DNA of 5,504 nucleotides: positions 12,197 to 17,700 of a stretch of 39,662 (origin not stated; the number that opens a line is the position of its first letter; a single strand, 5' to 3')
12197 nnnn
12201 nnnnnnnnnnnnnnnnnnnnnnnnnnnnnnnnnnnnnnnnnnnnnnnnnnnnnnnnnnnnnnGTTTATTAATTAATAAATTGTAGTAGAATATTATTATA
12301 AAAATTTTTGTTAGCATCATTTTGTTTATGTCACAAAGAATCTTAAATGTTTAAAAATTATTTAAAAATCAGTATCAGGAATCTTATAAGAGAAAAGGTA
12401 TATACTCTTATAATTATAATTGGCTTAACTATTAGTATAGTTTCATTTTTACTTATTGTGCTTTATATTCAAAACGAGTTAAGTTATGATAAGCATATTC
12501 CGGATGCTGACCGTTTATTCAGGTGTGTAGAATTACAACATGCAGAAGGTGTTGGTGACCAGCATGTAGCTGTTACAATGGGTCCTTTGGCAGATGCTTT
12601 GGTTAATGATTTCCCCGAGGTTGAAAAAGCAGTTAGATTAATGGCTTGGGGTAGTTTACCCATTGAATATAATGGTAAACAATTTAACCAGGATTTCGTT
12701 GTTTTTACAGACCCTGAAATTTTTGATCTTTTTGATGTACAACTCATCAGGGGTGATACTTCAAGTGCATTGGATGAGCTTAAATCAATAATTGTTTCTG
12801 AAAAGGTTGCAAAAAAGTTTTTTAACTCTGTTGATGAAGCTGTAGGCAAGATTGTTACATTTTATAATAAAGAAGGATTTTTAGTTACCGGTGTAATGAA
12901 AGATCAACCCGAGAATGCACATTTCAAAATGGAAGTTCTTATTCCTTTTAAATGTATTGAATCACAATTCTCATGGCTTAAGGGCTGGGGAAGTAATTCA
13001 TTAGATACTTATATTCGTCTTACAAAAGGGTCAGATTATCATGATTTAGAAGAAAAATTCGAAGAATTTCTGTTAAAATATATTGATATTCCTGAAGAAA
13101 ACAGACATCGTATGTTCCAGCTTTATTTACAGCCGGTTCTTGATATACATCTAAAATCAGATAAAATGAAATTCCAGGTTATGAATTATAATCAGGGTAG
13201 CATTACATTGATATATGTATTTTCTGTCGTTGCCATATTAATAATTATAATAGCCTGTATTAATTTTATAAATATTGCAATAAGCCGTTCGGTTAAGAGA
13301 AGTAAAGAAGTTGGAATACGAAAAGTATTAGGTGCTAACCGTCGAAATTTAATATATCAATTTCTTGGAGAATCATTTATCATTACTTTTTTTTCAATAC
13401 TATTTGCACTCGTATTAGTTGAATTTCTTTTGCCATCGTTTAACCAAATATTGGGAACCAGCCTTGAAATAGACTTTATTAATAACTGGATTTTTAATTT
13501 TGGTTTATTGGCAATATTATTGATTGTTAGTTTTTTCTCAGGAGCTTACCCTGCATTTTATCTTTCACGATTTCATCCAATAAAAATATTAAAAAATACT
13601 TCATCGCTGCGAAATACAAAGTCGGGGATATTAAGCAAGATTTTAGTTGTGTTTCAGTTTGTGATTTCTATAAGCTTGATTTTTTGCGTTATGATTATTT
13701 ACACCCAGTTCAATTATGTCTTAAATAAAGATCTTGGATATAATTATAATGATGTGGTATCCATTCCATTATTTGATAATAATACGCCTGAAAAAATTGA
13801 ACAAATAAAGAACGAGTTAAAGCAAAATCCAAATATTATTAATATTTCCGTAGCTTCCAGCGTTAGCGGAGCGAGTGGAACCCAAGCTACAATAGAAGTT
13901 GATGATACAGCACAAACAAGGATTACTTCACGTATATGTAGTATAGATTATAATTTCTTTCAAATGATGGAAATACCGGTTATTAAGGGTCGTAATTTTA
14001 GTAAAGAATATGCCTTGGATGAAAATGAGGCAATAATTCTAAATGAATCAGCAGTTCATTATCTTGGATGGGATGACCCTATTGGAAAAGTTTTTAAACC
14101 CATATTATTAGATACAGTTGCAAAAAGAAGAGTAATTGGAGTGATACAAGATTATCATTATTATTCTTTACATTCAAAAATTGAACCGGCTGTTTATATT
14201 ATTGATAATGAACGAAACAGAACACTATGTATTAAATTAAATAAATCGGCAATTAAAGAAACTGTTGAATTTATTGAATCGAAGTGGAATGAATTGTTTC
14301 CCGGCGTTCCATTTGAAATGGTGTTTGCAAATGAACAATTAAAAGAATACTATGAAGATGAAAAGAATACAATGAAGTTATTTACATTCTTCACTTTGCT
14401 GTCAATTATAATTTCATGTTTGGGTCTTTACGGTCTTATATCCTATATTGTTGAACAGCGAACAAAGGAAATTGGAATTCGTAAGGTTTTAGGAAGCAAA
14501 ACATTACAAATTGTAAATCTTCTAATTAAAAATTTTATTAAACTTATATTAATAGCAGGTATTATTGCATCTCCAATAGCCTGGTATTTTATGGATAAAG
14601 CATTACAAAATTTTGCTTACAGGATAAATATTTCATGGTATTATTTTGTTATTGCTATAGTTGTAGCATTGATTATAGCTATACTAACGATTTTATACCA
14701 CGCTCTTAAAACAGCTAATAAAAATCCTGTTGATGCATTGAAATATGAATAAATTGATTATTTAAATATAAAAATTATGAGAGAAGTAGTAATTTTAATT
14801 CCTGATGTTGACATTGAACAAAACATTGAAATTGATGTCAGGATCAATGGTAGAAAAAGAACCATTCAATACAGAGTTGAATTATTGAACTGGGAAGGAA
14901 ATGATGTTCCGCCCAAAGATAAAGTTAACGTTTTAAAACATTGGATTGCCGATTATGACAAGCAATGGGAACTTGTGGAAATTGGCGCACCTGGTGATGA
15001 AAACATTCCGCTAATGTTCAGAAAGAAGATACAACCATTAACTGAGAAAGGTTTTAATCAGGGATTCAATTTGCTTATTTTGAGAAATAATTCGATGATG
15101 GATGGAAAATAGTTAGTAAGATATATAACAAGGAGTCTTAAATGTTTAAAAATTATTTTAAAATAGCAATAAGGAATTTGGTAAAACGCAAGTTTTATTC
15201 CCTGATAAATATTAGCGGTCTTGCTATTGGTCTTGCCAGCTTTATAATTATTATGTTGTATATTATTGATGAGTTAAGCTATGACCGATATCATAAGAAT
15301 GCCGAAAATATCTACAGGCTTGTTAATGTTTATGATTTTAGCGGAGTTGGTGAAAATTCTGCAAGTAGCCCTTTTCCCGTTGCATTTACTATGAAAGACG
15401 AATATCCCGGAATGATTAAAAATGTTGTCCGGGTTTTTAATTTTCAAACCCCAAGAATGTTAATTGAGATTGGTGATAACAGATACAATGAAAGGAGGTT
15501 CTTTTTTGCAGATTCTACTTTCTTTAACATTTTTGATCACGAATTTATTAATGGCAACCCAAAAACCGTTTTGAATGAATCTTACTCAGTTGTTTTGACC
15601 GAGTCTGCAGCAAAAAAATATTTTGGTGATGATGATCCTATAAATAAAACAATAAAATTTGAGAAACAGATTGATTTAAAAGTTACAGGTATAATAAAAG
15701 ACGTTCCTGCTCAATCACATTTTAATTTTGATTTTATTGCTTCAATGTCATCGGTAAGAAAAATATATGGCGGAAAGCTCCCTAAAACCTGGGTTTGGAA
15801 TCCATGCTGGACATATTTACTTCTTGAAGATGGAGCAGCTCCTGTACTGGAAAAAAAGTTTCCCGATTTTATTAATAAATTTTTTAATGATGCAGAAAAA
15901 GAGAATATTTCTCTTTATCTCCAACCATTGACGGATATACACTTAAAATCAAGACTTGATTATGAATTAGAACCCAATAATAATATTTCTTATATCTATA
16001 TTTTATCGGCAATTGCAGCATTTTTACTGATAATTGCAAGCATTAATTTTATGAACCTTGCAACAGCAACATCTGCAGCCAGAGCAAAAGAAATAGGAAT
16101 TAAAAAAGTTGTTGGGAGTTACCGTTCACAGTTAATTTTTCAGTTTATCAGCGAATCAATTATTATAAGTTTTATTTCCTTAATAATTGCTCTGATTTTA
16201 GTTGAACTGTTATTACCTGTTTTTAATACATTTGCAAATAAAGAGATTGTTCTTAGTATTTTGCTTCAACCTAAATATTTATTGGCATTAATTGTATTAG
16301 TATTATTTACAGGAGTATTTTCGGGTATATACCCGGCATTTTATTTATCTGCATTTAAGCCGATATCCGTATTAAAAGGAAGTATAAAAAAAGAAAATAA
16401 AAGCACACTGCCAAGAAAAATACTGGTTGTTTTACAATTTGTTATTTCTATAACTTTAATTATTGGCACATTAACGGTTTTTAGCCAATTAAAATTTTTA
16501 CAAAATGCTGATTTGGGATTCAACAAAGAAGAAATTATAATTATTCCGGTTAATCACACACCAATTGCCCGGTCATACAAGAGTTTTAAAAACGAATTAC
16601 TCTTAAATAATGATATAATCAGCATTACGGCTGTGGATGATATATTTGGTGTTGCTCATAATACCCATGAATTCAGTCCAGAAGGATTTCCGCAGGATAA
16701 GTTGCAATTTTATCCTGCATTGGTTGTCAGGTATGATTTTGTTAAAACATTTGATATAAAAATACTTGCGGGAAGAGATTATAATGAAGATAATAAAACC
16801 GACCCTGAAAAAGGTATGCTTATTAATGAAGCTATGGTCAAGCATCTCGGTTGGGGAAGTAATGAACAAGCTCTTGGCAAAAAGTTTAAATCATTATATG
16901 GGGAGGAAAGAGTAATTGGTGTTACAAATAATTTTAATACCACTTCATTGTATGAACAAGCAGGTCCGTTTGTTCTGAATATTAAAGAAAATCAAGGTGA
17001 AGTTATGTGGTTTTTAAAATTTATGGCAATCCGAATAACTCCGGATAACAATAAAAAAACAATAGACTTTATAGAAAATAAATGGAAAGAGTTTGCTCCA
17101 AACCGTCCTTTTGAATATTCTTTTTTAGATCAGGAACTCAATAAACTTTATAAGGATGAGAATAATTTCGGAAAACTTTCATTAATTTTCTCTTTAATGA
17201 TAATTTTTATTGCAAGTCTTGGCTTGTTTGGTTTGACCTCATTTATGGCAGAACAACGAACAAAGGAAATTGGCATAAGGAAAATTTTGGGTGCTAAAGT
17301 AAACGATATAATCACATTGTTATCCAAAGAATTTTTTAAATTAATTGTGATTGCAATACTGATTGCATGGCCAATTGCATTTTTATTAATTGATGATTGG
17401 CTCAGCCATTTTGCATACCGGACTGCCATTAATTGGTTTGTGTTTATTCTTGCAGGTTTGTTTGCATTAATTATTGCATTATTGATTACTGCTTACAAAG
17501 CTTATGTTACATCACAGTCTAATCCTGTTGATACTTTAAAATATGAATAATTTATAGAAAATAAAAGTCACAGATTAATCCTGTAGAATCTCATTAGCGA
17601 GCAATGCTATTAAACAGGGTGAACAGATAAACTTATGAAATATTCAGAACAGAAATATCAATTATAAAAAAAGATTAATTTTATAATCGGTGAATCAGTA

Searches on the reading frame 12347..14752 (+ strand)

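Call 93: search_protein_families(library=pfam, proteins=[window:12347-14752:+], max_evalue=0.00001)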
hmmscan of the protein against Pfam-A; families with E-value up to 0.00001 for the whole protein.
window:12347-14752:+ (801 aa): 2 families
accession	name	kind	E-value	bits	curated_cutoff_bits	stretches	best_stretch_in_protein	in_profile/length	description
PF12704.14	MacB_PCD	-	4.9e-32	112.3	27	2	20-240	1-206/207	MacB-like periplasmic core domain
PF02687.27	FtsX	-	4.3e-29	101.4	25.5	2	681-794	2-120/120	FtsX-like permease C-terminal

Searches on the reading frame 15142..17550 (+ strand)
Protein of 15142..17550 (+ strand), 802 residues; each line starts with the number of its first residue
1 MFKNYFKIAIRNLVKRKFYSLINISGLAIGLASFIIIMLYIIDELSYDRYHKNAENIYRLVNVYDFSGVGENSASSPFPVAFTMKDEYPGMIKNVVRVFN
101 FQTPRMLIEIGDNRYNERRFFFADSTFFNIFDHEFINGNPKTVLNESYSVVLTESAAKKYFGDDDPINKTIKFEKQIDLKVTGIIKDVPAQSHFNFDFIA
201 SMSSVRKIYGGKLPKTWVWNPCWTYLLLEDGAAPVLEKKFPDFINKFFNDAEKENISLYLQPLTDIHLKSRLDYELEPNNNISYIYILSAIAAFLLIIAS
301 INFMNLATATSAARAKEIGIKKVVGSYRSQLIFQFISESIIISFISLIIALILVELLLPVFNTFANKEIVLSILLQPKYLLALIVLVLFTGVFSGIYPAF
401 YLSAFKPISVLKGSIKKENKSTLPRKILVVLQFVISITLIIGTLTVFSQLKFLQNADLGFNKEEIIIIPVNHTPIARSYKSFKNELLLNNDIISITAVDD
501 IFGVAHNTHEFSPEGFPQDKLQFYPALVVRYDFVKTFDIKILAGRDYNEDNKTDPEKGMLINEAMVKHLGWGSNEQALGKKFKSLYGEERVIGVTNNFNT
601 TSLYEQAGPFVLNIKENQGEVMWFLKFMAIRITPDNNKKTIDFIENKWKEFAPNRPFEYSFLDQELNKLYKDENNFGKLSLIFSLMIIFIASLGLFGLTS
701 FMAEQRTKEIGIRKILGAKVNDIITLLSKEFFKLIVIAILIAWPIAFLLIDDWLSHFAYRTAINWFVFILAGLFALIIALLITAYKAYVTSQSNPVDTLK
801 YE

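Call 93: search_protein_families(library=pfam, proteins=[window:15142-17550:+], max_evalue=0.00001)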
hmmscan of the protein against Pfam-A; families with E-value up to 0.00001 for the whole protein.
window:15142-17550:+ (802 aa): 2 families
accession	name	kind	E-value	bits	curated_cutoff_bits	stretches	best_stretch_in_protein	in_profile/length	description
PF02687.27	FtsX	-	1.9e-31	109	25.5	2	682-795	2-120/120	FtsX-like permease C-terminal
PF12704.14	MacB_PCD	-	2.9e-26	93.5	27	1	20-232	1-195/207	MacB-like periplasmic core domain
